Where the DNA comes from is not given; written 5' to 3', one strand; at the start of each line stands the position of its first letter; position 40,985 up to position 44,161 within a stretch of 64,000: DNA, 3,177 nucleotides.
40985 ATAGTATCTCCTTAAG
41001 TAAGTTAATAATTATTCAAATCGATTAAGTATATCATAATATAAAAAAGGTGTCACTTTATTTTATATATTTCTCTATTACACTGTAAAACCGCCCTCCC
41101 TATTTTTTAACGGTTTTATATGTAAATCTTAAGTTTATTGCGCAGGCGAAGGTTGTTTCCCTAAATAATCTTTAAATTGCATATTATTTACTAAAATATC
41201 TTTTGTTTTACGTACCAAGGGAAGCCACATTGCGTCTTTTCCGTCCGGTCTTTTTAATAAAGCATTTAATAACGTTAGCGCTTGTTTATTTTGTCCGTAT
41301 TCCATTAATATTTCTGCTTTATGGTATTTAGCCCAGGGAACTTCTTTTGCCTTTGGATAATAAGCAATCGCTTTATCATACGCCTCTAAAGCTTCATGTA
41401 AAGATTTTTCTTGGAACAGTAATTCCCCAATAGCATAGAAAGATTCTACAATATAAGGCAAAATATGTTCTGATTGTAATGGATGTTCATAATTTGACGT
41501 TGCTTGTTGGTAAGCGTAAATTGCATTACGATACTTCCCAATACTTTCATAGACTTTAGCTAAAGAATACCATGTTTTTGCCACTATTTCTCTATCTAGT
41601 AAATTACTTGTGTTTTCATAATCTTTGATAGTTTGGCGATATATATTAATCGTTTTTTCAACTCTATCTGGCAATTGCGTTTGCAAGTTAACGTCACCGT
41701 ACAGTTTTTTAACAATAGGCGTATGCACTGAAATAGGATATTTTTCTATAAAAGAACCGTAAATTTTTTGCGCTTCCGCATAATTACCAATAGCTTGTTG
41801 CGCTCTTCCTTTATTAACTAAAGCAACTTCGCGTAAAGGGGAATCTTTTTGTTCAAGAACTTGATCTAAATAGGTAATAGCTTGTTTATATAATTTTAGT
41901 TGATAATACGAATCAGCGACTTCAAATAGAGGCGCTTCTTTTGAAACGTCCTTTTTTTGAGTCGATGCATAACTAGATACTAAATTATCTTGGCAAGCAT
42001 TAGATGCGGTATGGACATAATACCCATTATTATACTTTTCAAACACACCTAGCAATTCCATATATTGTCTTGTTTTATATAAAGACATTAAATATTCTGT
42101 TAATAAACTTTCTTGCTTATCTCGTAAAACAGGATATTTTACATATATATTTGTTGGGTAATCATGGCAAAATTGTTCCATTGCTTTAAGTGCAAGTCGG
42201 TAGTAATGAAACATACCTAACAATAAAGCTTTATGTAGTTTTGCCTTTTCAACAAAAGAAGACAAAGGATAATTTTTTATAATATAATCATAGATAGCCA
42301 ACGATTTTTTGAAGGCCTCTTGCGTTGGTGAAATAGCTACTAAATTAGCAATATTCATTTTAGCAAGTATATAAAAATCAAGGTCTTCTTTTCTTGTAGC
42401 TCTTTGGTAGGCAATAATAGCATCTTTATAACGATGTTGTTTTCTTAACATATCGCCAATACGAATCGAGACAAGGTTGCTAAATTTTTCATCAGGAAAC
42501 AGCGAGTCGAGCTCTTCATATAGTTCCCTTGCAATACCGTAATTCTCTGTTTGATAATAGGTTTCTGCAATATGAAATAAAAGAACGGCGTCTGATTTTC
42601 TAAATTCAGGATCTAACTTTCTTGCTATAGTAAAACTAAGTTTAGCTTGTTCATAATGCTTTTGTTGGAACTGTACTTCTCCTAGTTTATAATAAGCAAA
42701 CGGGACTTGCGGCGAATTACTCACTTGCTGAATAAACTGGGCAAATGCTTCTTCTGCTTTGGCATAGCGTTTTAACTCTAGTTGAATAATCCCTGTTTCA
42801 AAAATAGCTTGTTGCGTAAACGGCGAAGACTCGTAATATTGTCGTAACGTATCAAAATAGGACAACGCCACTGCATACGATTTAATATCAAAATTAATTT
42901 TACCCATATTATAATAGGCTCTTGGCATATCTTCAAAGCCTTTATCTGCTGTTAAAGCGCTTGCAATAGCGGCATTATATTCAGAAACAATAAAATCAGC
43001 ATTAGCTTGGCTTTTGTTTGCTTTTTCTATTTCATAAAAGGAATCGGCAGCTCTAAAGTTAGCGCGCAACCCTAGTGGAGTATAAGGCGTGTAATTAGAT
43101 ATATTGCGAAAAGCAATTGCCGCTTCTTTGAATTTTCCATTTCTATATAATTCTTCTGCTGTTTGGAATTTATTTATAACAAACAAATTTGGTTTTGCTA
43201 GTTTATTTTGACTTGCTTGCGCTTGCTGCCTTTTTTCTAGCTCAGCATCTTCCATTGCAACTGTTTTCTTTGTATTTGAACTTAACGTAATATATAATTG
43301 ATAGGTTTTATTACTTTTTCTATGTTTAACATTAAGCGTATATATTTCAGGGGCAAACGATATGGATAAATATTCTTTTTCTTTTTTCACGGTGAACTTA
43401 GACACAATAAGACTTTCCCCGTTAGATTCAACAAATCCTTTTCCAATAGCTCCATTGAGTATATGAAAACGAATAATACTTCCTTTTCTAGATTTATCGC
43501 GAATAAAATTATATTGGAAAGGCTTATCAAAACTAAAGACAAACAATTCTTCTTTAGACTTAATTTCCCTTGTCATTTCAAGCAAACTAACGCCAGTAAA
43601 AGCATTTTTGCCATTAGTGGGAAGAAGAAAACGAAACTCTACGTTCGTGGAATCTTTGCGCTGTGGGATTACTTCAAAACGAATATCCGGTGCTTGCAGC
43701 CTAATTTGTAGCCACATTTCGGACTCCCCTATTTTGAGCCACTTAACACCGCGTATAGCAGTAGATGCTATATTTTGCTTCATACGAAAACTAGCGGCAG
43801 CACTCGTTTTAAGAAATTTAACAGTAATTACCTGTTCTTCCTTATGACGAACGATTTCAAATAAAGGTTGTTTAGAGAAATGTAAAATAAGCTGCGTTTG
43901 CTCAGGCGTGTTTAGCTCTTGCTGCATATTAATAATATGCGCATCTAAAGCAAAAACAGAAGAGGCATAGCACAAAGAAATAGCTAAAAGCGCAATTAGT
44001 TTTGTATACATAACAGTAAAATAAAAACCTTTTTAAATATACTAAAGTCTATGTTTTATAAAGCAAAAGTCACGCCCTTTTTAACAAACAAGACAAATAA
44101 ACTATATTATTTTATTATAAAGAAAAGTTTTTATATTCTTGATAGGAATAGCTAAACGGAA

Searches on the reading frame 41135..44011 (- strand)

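Call 9: search_protein_families(library=pfam, proteins=[window:41135-44011:-])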
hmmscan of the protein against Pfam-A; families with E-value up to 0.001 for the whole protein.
window:41135-44011:- (958 aa): 18 families
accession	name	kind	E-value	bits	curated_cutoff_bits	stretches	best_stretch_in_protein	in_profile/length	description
PF07719.23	TPR_2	-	6.2e-33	110.6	27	1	437-469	1-33/34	Tetratricopeptide repeat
PF13424.12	TPR_12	-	2.9e-23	82.3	30.1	1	697-751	8-68/77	Tetratricopeptide repeat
PF13432.12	TPR_16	-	4.9e-23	81.7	32.7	1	378-434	12-65/65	Tetratricopeptide repeat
PF00515.34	TPR_1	-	2.3e-22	78.3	27.8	1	811-837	1-27/34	Tetratricopeptide repeat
PF13174.12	TPR_6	-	2.6e-22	78.3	26.3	1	730-759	2-31/33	Tetratricopeptide repeat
PF13428.12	TPR_14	-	6.5e-20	70.1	23.5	0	892-930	1-39/44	Tetratricopeptide repeat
PF13181.12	TPR_8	-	6.1e-18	63.8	25.7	0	811-839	1-29/34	Tetratricopeptide repeat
PF14559.12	TPR_19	-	7e-14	52.4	25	1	865-921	1-54/68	Tetratricopeptide repeat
PF12895.13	ANAPC3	-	5.7e-10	39.8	27.2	0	695-752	26-80/82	Anaphase-promoting complex, cyclosome, subunit 3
PF13176.12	TPR_7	-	1.9e-07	31.1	27.9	0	813-837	1-27/36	Tetratricopeptide repeat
PF13525.12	YfiO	-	4.7e-07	30.2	25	1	363-452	5-94/203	Outer membrane lipoprotein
PF09976.15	TPR_21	-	2.5e-06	27.8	25.5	0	375-457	51-133/193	Tetratricopeptide repeat-like domain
PF23914.1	TPR_CcmH_CycH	-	7.2e-06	26.4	42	0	861-921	56-116/158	Cytochrome c-type biogenesis protein H TPR domain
PF13371.12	TPR_9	-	3e-05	24.4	35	0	402-436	31-65/73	Tetratricopeptide repeat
PF24885.1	TPR_NPHP3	-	4.6e-05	23.4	100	1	806-889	136-217/239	Nephrocystin-3 TPR domain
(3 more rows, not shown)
